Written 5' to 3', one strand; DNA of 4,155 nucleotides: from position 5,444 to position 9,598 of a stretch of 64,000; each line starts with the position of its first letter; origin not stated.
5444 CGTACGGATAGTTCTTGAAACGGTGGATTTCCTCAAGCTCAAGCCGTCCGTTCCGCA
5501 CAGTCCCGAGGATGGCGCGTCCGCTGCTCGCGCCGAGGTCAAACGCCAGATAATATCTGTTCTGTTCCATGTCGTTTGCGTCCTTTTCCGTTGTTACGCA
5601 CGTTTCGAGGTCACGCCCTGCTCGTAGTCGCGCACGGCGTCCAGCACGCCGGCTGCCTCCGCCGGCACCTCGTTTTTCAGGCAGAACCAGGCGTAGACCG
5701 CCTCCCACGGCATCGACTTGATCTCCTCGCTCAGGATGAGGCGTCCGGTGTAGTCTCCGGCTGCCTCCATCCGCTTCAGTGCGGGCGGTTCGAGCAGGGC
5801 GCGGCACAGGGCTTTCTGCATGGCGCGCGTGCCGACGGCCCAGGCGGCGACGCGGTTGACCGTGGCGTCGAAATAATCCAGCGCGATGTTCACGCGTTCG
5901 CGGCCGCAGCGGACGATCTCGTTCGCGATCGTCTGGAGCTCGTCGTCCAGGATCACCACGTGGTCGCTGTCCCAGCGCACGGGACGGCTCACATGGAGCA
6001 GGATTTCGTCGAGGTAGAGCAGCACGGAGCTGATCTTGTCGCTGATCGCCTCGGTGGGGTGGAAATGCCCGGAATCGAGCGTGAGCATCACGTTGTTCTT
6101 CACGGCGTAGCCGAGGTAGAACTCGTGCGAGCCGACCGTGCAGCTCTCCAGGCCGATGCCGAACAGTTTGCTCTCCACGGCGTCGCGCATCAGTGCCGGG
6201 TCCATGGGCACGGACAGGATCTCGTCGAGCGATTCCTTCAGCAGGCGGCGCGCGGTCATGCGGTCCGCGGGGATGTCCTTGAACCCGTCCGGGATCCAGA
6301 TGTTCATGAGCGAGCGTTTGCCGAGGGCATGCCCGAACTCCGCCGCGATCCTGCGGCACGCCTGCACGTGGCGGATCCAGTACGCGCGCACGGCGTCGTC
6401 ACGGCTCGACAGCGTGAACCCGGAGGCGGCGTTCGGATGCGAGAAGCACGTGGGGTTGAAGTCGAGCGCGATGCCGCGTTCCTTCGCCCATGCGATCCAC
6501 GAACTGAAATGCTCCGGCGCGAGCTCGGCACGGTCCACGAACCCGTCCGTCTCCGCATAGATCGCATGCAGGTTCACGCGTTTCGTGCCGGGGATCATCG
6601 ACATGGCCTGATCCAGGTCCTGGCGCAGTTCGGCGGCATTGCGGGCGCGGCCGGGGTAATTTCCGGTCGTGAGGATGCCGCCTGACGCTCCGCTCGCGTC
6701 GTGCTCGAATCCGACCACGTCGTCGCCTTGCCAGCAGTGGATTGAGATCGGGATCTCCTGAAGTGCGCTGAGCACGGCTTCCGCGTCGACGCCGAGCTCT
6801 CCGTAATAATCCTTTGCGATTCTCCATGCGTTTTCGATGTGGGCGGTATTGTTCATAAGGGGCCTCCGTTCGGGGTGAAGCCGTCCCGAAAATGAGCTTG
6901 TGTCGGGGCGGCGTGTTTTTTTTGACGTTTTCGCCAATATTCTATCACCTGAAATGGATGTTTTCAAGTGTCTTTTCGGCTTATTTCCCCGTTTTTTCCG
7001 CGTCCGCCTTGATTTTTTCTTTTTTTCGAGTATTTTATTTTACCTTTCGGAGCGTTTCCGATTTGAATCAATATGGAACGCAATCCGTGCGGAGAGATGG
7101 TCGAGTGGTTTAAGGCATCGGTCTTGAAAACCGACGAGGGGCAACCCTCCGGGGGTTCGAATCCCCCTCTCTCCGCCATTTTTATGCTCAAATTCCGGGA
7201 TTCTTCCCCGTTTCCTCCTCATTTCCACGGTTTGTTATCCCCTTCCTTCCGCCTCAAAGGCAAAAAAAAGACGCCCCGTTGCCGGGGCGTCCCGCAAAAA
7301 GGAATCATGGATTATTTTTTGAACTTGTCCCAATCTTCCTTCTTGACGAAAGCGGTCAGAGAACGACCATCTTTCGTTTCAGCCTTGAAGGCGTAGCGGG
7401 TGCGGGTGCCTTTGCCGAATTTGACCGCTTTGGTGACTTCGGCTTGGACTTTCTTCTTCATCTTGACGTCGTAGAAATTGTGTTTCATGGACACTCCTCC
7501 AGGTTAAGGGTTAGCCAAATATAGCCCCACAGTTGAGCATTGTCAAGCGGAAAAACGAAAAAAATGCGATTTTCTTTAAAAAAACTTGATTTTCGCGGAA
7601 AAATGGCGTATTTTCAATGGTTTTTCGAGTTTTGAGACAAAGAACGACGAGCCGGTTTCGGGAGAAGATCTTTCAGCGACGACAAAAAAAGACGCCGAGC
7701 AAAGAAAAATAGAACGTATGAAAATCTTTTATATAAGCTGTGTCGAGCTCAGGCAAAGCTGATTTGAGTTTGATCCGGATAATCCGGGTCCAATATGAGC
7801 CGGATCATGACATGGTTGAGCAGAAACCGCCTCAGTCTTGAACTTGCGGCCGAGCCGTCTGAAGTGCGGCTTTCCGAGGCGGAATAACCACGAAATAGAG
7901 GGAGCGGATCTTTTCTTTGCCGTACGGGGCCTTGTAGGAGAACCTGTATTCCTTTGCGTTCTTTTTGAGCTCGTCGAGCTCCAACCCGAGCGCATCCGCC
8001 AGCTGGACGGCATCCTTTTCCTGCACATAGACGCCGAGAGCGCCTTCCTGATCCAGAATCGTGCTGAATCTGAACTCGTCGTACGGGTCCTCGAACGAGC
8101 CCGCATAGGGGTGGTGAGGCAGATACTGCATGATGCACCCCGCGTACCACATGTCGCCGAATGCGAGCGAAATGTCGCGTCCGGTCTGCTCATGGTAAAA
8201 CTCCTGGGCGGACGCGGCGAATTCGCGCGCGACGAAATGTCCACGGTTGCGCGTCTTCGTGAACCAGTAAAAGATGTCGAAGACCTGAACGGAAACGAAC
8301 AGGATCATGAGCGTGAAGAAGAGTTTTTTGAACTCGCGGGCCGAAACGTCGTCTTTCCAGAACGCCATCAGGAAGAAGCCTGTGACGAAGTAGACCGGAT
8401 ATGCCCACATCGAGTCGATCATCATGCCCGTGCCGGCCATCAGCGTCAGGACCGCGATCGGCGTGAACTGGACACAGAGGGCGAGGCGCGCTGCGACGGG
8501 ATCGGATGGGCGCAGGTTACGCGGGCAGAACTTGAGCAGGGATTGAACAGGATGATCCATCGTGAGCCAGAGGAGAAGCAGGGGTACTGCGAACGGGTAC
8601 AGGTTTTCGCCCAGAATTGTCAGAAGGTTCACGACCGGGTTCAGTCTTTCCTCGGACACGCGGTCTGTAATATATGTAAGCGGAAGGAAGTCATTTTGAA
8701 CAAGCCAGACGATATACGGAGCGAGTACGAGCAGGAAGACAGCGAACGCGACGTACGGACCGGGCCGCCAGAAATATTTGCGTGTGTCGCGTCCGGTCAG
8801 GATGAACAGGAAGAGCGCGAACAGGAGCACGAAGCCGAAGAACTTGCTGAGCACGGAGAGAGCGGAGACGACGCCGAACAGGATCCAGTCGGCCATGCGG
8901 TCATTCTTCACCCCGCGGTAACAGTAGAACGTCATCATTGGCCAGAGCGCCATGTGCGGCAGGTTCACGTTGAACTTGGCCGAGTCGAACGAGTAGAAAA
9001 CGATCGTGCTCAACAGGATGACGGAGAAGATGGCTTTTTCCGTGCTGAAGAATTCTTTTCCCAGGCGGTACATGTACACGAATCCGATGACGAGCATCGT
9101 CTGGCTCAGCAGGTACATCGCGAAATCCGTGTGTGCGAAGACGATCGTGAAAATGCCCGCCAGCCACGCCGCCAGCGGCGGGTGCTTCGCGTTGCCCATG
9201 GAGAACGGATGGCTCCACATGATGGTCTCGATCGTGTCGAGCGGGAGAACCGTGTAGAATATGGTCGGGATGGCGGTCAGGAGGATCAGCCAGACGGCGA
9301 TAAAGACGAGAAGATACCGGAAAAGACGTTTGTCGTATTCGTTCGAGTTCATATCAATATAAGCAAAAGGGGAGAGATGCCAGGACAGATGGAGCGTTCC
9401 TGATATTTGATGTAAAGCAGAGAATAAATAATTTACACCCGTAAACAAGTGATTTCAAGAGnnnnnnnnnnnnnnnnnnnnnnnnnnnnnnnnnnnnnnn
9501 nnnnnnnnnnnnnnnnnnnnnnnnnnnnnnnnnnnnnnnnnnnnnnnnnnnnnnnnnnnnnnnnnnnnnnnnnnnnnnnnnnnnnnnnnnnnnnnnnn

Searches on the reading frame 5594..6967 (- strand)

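Call 63: search_protein_families(library=pfam, proteins=[window:5594-6967:-], max_evalue=0.0001)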
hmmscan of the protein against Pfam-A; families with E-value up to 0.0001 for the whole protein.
window:5594-6967:- (457 aa): 1 family
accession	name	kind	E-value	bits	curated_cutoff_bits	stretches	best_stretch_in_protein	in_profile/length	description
PF06134.17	RhaA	-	1.2e-183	611.5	22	1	43-456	2-417/417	L-rhamnose isomerase (RhaA)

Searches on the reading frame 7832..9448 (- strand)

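Call 63: search_protein_families(library=pfam, proteins=[window:7832-9448:-], max_evalue=0.0001)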
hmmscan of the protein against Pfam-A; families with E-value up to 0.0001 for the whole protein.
window:7832-9448:- (538 aa): 1 family
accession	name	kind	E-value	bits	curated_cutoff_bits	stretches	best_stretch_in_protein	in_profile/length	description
PF13231.12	PMT_2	-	7.2e-32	111.2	26.1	1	88-248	1-160/160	Dolichyl-phosphate-mannose-protein mannosyltransferase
